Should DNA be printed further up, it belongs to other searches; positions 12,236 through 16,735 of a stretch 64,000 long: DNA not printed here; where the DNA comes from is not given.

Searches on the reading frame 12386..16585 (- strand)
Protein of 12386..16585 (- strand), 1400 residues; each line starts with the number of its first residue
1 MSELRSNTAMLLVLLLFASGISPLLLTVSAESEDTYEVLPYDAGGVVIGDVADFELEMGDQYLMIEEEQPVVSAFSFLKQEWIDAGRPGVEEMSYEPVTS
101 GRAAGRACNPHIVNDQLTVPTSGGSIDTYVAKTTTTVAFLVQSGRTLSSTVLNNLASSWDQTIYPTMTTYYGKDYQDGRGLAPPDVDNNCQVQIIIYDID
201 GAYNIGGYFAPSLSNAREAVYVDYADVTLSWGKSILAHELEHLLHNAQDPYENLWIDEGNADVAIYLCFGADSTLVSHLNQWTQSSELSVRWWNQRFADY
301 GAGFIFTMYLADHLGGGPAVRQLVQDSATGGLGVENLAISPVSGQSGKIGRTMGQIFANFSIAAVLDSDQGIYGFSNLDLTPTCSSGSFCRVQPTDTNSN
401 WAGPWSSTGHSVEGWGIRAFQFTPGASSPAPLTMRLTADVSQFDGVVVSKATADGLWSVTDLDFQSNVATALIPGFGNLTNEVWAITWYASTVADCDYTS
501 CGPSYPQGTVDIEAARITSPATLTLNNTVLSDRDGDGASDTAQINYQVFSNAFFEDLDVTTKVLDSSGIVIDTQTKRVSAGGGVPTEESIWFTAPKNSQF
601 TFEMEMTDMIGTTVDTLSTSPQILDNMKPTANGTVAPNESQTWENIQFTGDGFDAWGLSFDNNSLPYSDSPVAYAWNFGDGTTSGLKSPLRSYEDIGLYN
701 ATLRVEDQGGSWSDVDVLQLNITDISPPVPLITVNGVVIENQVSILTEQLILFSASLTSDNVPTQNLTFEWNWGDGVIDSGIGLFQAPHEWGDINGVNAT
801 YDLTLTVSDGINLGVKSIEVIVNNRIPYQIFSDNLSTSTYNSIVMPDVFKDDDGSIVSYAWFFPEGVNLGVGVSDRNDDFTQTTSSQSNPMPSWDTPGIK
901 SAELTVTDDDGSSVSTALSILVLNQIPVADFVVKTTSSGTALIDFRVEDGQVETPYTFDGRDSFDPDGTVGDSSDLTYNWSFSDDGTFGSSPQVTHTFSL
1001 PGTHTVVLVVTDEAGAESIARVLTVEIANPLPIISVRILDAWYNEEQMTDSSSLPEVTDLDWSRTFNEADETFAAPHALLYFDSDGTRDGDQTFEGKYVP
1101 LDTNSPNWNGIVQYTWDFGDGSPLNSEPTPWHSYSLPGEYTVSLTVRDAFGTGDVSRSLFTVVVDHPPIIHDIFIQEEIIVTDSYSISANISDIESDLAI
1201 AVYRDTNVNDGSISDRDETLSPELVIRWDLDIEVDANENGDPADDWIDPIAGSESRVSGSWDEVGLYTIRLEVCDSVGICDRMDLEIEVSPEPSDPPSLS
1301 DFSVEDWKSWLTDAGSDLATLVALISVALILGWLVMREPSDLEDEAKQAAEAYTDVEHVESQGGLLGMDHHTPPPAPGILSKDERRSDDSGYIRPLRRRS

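Call 55: search_protein_families(library=pfam, proteins=[window:12386-16585:-], max_evalue=0.0001)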
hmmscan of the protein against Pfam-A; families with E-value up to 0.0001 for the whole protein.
window:12386-16585:- (1400 aa): 2 families
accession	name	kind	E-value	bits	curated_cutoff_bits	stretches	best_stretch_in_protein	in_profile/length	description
PF18911.6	PKD_4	-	4e-47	158.6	27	3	1095-1156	16-78/85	PKD domain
PF00801.26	PKD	-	9e-33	112.6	23.5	3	1111-1152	29-71/80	PKD domain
